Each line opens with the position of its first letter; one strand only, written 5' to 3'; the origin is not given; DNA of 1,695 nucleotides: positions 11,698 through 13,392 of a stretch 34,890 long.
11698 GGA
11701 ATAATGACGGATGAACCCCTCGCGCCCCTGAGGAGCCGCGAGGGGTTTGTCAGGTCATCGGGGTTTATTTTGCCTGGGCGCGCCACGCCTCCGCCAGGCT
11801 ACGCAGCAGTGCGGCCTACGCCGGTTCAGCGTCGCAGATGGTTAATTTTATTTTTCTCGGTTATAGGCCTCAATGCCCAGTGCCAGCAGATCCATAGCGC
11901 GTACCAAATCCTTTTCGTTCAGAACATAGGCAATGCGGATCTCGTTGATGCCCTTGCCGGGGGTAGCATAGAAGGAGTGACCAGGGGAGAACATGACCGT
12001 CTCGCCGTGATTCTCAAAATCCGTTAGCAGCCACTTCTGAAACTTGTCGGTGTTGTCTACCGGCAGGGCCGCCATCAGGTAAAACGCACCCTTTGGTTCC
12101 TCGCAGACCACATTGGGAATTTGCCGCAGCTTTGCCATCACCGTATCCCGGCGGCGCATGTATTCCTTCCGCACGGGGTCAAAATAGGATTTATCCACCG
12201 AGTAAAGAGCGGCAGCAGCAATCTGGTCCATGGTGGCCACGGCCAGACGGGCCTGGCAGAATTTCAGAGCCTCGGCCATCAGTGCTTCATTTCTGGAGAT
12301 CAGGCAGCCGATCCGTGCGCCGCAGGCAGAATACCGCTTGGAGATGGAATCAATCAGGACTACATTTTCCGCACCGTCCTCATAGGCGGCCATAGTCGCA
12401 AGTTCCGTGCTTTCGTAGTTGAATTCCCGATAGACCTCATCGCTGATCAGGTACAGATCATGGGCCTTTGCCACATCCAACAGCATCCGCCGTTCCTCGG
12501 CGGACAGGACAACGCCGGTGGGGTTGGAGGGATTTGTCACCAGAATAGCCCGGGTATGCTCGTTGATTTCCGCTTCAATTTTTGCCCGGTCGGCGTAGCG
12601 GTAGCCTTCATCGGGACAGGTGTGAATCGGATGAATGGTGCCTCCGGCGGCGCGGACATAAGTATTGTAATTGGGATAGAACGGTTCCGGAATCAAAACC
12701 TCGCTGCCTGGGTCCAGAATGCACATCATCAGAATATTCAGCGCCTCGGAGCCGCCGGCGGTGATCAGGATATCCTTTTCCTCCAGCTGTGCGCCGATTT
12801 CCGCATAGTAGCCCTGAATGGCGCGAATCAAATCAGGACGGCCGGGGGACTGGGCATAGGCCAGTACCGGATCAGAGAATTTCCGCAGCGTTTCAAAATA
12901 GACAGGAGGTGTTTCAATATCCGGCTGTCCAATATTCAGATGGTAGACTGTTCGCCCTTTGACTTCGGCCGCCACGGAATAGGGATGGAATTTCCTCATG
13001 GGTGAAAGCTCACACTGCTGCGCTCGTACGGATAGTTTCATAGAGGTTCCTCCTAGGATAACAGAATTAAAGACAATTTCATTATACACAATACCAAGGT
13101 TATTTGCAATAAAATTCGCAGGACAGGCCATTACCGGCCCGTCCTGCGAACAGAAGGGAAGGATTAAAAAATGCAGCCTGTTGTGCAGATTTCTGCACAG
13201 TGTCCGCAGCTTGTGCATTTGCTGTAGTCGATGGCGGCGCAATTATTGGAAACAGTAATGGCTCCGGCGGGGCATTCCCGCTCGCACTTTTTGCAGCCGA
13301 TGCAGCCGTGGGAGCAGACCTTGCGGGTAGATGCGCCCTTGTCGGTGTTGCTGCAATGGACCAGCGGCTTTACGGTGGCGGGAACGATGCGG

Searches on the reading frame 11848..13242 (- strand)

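Call 16: search_protein_families(library=pfam, proteins=[window:11848-13242:-])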
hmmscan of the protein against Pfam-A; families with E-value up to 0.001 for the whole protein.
window:11848-13242:- (464 aa): 5 families
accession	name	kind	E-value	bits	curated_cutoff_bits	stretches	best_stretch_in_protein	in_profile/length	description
PF00155.27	Aminotran_1_2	-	7.8e-50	170.5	19.7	1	99-450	3-358/361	Aminotransferase class I and II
PF01212.27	Beta_elim_lyase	-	1.1e-05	25.3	27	1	153-352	45-247/288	Beta-eliminating lyase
PF01041.23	DegT_DnrJ_EryC1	-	0.00028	20.7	19.8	1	148-268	32-145/360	DegT/DnrJ/EryC1/StrS aminotransferase family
PF00266.25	Aminotran_5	-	0.00029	20.4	21.5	1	155-266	61-173/371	Aminotransferase class-V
PF01053.26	Cys_Met_Meta_PP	-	0.00039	19.5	27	1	156-269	68-174/381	Cys/Met metabolism PLP-dependent enzyme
